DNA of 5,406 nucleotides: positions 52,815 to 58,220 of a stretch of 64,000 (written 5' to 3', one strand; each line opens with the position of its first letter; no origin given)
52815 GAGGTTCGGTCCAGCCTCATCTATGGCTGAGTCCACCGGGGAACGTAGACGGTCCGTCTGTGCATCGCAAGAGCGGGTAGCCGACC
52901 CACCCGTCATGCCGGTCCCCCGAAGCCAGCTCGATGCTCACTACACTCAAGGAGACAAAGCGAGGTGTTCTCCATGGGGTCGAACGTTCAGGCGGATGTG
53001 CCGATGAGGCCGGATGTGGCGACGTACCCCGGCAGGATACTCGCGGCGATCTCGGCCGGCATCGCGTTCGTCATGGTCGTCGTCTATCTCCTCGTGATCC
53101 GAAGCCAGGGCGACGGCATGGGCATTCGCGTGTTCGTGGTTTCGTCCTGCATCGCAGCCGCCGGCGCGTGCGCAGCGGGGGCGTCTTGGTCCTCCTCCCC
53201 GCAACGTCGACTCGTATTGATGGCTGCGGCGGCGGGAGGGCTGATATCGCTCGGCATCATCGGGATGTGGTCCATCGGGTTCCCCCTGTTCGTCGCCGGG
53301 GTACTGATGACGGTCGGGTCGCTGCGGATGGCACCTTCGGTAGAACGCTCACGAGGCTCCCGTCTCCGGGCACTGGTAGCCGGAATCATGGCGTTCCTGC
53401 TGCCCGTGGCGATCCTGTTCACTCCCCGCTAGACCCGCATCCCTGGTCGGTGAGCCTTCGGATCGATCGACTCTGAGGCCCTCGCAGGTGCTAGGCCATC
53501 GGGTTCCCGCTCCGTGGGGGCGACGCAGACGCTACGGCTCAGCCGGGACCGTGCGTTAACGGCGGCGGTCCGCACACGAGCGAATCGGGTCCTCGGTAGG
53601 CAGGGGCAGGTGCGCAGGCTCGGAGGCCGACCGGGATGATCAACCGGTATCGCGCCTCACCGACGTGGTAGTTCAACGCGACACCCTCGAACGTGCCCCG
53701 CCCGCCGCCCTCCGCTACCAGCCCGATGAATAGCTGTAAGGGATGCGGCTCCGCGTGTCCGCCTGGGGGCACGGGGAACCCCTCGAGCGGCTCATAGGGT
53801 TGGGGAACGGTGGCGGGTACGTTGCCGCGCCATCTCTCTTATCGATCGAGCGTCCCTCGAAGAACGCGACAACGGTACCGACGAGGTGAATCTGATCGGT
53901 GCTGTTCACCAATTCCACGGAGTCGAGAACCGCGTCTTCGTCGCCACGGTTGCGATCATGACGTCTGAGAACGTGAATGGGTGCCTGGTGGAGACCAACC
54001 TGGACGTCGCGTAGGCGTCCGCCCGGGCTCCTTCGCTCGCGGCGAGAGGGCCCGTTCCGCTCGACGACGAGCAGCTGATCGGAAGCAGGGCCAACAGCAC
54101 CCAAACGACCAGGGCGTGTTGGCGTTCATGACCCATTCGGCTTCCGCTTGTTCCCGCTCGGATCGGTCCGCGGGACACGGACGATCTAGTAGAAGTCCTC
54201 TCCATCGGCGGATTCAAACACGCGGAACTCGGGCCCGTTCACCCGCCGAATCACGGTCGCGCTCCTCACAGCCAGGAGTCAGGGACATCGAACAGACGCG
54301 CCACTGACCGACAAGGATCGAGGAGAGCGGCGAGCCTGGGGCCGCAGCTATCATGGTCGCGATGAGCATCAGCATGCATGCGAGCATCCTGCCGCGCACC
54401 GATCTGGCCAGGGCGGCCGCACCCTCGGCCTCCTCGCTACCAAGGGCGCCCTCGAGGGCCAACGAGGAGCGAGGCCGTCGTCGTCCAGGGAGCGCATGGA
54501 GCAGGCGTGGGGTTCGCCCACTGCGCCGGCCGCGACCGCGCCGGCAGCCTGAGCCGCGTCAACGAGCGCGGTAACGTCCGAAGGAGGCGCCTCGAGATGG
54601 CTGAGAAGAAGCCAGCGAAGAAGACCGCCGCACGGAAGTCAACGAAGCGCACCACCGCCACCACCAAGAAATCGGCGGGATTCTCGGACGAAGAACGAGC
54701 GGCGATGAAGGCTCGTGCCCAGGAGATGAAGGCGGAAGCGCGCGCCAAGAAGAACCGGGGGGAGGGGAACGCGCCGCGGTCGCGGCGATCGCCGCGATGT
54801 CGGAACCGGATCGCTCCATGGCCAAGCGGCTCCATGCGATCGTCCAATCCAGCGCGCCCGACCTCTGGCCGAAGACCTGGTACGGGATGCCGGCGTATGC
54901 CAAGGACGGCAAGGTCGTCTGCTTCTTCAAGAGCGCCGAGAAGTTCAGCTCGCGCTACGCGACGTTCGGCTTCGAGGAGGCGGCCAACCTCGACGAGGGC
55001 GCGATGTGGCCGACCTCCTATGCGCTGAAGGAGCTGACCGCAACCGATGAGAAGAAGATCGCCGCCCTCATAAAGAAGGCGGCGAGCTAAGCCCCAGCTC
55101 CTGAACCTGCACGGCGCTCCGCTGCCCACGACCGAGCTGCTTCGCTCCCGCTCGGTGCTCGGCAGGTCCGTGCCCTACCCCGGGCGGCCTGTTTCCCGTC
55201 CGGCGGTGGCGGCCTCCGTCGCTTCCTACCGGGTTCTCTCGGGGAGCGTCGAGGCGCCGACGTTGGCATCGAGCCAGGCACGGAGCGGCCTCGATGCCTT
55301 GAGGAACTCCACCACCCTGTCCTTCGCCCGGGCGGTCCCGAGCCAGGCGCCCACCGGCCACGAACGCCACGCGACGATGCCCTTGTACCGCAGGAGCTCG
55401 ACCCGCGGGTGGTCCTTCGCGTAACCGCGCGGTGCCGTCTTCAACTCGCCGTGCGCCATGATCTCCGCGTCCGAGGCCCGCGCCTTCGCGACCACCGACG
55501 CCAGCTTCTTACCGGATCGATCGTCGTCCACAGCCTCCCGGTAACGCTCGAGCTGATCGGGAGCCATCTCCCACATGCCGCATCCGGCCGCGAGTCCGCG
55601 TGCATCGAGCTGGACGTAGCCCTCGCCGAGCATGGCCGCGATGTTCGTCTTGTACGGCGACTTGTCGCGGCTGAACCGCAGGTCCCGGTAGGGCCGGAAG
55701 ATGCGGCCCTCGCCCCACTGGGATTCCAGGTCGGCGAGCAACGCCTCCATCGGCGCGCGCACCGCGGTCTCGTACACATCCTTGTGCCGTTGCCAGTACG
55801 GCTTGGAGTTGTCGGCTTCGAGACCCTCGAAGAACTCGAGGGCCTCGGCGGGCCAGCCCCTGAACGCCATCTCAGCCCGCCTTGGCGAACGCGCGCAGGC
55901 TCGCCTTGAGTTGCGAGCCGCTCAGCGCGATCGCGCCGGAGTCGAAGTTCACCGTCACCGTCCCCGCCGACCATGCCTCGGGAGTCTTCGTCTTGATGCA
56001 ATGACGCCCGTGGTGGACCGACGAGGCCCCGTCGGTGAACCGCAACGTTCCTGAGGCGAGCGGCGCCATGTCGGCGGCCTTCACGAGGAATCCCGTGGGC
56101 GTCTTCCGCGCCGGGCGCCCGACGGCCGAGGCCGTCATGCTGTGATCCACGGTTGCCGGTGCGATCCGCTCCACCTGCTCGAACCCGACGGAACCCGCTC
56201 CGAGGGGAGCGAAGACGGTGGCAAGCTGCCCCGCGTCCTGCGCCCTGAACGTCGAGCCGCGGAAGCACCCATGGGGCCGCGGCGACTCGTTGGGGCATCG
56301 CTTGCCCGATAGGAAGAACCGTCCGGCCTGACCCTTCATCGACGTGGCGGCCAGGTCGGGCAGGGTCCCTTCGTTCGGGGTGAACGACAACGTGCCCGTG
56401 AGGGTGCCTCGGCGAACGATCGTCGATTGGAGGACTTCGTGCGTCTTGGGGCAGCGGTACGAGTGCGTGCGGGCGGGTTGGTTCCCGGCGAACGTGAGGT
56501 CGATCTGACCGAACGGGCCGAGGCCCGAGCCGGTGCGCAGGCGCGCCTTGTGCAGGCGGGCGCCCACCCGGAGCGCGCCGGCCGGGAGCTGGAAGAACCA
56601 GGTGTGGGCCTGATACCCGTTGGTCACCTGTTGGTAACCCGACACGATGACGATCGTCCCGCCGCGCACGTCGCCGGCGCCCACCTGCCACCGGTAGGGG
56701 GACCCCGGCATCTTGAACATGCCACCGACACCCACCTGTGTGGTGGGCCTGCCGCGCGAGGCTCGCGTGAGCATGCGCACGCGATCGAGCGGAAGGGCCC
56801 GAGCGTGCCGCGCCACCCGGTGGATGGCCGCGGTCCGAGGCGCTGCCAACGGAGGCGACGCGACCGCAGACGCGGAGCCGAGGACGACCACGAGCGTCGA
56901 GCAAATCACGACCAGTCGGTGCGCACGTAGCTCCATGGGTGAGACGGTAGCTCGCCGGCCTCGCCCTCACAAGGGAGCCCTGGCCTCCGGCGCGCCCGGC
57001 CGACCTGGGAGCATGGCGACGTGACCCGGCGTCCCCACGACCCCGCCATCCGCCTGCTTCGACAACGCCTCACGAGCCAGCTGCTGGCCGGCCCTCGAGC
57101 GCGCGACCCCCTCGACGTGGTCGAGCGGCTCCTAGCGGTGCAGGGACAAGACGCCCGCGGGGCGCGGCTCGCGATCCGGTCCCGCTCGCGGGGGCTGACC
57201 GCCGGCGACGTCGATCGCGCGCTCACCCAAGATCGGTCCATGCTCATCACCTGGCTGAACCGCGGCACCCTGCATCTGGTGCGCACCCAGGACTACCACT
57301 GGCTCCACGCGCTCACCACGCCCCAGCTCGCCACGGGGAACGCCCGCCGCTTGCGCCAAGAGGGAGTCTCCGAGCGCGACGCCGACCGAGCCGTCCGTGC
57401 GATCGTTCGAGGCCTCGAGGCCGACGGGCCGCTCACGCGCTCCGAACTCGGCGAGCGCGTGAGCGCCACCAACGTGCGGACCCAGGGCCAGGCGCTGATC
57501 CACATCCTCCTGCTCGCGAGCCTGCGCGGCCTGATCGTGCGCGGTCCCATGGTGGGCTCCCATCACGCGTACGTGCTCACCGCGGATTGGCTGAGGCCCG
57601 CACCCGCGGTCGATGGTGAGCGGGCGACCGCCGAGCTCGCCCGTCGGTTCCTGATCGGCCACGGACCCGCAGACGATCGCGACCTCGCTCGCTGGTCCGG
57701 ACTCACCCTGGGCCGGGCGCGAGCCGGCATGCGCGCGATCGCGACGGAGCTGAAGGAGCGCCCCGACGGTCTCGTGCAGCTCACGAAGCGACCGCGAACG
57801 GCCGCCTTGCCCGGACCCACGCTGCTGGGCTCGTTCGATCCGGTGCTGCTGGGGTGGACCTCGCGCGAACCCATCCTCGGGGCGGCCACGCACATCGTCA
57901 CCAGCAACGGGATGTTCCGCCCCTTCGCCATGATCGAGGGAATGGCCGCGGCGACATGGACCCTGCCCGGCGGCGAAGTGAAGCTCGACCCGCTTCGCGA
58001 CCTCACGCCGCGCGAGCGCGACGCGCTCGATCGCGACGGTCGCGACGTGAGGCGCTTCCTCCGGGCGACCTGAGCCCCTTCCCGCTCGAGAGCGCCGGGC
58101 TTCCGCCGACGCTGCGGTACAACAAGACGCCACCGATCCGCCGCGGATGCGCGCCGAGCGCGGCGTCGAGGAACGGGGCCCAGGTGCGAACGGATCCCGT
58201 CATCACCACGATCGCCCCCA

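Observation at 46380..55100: Lower-GC, decayed accessory stretch carrying a P-type ATPase and Holin-X/DUF3618 among multiple gene remnants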

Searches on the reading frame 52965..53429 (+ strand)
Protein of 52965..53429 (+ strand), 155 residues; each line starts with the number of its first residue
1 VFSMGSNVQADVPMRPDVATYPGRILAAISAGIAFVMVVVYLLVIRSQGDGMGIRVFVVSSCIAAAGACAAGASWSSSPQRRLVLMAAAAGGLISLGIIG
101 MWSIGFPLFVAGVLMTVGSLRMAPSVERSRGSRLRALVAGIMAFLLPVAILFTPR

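Call 41: search_protein_families(library=pfam, max_evalue=1, proteins=[window:52965-53429:+])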
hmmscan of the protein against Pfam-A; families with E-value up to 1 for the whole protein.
window:52965-53429:+ (155 aa): 1 family
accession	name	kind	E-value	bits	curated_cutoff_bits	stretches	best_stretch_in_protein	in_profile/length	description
PF11992.13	TgpA_N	-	0.67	9.3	30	1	26-152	48-177/333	TgpA N-terminal domain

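Call 58: search_protein_families(library=ncbifam, max_evalue=0.001, proteins=[window:52965-53429:+])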
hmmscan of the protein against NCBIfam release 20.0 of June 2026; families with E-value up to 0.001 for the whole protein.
window:52965-53429:+ (155 aa): 0 families

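Call 66: search_protein_representatives(protein=window:52965-53429:+)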
Query: 155 residues. Proteins with E-value up to 0.001 (for the whole library): 149; up to 1e-10: 5; up to 1e-30: 2. The best 149 are listed.
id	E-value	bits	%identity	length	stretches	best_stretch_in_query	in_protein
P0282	3.2e-53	195.6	66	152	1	4-155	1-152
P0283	2.2e-40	154.0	68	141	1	4-122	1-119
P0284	1.1e-16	77.1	43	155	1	19-151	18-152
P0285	2.4e-11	59.8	40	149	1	14-150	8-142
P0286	4.2e-11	59.0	41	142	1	30-148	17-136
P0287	6.6e-10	55.2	37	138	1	22-152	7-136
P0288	7.7e-10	54.9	40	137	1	18-151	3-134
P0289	1.1e-09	54.5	36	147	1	20-148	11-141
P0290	1.1e-09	54.4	38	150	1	18-143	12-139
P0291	1.3e-09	54.2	37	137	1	22-152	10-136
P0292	1.6e-09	53.9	44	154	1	25-125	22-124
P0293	2.8e-09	53.1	34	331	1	22-150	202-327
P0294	5.9e-09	52.1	37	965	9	41-92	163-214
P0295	6.2e-09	52.0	42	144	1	10-151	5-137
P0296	1.8e-08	50.5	38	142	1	26-148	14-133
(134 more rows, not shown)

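Call 67: find_encoding_contigs(protein=P0282, flank=10000, max_places=3)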
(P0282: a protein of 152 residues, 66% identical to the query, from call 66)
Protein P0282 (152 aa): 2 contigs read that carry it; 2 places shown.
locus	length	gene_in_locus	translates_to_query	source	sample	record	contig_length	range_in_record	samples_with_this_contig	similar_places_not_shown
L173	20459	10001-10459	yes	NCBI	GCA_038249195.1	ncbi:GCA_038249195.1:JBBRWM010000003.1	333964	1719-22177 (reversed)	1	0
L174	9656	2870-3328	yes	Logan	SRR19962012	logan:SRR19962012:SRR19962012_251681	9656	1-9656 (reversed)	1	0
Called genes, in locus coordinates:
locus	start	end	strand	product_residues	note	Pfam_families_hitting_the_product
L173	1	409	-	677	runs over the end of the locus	PF05050:Methyltransf_21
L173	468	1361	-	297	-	PF03976:PPK2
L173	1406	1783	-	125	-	PF18029:Glyoxalase_6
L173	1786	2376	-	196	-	PF01047:MarR (faint), PF12802:MarR_2, PF13412:HTH_24 (faint)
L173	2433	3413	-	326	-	PF26549:Tricorn_N (weak), PF26550:Tricorn_2nd, PF26549:Tricorn_N, PF07676:PD40 (weak), PF25174:Beta-prop_THOC3 (weak), PF26550:Tricorn_2nd, PF26549:Tricorn_N (weak), PF07676:PD40 (weak), +1 more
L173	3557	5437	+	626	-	PF03372:Exo_endo_phos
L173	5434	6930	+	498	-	PF01011:PQQ (faint), PF13360:PQQ_2, PF13570:Beta-prop_ACSF4 (faint)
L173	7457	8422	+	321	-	-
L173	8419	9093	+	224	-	-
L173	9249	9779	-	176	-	PF04978:MST, PF12867:DinB_2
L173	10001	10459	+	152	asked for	-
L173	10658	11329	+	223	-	PF13302:Acetyltransf_3 (weak), PF00583:Acetyltransf_1, PF13673:Acetyltransf_10 (weak), PF13508:Acetyltransf_7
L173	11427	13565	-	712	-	PF07730:HisKA_3, PF02518:HATPase_c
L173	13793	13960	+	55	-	-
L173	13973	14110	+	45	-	-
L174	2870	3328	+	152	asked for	-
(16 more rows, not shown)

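Call 70: search_protein_families(library=phrogs, max_evalue=0.001, proteins=[window:52965-53429:+])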
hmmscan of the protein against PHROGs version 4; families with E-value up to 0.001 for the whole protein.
window:52965-53429:+ (155 aa): 1 family
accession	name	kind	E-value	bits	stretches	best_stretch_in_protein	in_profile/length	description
phrog_4644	-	tail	0.00092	20.3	1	64-106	17-57/71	tail protein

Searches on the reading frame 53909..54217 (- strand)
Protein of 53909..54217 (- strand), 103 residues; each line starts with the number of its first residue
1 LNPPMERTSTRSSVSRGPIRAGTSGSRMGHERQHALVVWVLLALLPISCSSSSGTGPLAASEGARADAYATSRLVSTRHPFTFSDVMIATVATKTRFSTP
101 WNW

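Call 41: search_protein_families(library=pfam, max_evalue=1, proteins=[window:53909-54217:-])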
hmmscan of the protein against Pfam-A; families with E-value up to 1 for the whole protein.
window:53909-54217:- (103 aa): 0 families

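Call 61: find_homologous_proteins(query=window:53909-54217:-, max_evalue=0.001)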
Query window:53909-54217:-: 17 candidates shared short words with the query, none scored E <= 0.001.

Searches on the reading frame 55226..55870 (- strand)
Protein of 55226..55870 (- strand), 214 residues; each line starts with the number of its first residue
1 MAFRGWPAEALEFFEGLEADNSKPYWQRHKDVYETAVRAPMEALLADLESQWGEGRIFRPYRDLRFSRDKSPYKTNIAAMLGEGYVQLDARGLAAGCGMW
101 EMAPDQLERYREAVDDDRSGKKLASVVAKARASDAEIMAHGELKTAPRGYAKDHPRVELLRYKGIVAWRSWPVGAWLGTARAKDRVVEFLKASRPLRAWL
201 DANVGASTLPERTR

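Call 12: search_protein_families(library=pfam, max_evalue=0.001, proteins=[window:55229-55870:-])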
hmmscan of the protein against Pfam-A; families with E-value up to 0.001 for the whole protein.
window:55229-55870:- (214 aa): 1 family
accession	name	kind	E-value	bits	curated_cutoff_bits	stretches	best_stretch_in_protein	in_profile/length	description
PF09365.15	DUF2461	-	2.1e-45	155.6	22.8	1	9-199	1-208/208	Conserved hypothetical protein (DUF2461)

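Call 14: find_encoding_contigs(protein=window:55226-55870:-, flank=10000, max_places=6)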
Protein window:55226-55870:- (214 aa): no gene with exactly this product is on record in the collection.

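Call 34: find_related_loci(query=window:55229-55870:-, collection=metagenome_contigs, flank=10000)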
Query window:55229-55870:- (214 aa) in metagenome_contigs; peptide patterns used: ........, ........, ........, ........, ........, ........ (x = any residue, [..] = any of these).
324 stretches matched a pattern; 209 encode a relative of the query (tblastn E <= 1e-3); the best 80 are kept; 80 distinct loci.
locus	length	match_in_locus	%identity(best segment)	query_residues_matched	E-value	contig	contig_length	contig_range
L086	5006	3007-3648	83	1-214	4e-117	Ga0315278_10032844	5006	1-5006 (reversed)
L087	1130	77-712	76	1-212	3e-119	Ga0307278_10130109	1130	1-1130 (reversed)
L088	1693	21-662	75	1-214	5e-116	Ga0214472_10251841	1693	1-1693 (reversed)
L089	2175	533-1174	73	1-214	5e-113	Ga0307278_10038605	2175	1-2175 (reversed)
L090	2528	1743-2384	74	1-214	1e-111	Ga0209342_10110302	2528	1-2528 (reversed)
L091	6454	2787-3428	75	1-214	3e-107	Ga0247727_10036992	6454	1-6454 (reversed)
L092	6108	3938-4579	73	1-214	6e-107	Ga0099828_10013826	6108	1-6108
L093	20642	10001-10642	73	1-214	4e-106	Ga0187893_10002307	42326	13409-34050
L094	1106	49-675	76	1-209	1e-115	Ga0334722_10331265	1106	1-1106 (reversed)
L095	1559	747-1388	72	1-214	6e-113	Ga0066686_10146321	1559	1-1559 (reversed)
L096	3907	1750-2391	71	1-214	1e-105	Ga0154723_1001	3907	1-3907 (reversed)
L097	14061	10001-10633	71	1-211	9e-105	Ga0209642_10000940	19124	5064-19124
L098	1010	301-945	73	1-214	2e-114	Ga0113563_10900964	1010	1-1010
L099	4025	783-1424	73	1-214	2e-104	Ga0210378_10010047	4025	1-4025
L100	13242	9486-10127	73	1-214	8e-104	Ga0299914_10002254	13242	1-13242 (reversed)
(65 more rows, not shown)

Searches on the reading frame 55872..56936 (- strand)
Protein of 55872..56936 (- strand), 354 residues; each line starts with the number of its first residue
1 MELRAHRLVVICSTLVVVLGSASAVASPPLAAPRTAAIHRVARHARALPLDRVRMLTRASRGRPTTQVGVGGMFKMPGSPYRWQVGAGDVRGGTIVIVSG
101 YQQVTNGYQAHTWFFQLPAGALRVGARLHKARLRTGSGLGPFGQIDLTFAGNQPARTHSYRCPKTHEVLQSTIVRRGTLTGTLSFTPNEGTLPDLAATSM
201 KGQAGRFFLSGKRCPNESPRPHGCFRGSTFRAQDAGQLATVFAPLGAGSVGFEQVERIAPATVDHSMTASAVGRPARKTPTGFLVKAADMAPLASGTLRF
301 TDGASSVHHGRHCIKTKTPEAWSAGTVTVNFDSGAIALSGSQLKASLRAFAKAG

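Call 12: search_protein_families(library=pfam, max_evalue=0.001, proteins=[window:55875-56936:-])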
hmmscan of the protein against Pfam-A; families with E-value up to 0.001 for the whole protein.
window:55875-56936:- (354 aa): 0 families

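Call 51: list_cluster_members(proteins=[window:55872-56936:-, window:58003-59868:-, window:60002-61567:-, window:61618-62442:-, window:62439-63989:-, window:44562-45440:-, window:42233-42862:+, window:54597-54791:+, window:52965-53432:+, window:46519-46821:+])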
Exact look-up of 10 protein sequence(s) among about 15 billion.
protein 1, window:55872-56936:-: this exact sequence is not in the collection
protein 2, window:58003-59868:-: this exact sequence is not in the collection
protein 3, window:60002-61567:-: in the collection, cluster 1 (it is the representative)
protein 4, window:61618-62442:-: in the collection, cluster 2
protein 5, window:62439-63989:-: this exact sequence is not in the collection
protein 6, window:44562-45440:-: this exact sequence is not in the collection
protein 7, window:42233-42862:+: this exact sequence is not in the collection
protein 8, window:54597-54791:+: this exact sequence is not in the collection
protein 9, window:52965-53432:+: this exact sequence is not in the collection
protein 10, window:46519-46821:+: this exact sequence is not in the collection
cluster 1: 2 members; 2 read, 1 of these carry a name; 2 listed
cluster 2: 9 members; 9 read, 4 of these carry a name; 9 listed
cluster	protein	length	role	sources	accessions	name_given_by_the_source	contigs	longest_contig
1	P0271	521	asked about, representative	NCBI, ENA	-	-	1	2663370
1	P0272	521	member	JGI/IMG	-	pimeloyl-ACP methyl ester carboxylesterase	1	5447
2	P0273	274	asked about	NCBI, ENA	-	-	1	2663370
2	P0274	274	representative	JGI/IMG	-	carbon-monoxide dehydrogenase medium subunit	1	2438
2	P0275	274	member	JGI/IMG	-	aerobic carbon-monoxide dehydrogenase medium subunit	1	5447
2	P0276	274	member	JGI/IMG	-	carbon-monoxide dehydrogenase medium subunit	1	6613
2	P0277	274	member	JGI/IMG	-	carbon-monoxide dehydrogenase medium subunit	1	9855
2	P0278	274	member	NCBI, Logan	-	-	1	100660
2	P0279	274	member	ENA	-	-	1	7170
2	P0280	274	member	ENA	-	-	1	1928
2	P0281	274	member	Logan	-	-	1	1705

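Call 52: find_encoding_contigs(protein=P0278, flank=10000, max_places=2)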
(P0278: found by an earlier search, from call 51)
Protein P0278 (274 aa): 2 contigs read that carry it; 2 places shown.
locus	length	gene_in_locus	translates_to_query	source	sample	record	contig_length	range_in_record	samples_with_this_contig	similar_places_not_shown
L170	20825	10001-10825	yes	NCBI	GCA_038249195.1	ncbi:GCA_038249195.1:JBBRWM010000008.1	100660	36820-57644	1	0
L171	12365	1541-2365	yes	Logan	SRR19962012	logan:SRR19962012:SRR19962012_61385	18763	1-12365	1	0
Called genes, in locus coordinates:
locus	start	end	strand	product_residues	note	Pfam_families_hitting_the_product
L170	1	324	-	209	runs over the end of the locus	PF06240:COXG, PF11485:STK_08120-like (faint)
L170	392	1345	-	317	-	PF02625:XdhC_CoxI, PF13478:XdhC_C, PF04945:YHS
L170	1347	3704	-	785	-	PF01315:Ald_Xan_dh_C, PF02738:MoCoBD_1, PF20256:MoCoBD_2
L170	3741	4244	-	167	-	PF00111:Fer2 (weak), PF01799:Fer2_2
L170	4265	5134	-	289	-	PF00941:FAD_binding_5, PF03450:CO_deh_flav_C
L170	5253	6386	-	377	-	PF02625:XdhC_CoxI, PF13478:XdhC_C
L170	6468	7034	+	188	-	-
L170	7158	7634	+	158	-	PF00111:Fer2, PF01799:Fer2_2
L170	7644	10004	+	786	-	PF01315:Ald_Xan_dh_C, PF02738:MoCoBD_1, PF20256:MoCoBD_2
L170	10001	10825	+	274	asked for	PF00941:FAD_binding_5, PF03450:CO_deh_flav_C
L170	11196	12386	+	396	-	PF19830:DUF6311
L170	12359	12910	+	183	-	-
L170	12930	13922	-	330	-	PF06224:AlkZ-like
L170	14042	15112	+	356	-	-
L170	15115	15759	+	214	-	PF09365:DUF2461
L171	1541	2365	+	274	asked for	PF00941:FAD_binding_5, PF03450:CO_deh_flav_C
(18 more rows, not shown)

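Call 58: search_protein_families(library=ncbifam, max_evalue=0.001, proteins=[window:55875-56936:-])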
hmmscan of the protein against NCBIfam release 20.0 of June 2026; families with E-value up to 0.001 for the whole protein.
window:55875-56936:- (354 aa): 0 families

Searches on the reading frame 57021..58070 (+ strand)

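Call 12: search_protein_families(library=pfam, max_evalue=0.001, proteins=[window:57021-58070:+])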
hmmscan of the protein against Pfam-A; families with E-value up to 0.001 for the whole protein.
window:57021-58070:+ (350 aa): 1 family
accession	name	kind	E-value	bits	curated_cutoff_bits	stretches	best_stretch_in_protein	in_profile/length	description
PF06224.18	AlkZ-like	-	1.7e-51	176.2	25.9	1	34-346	1-329/329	DNA glycosylase AlkZ-like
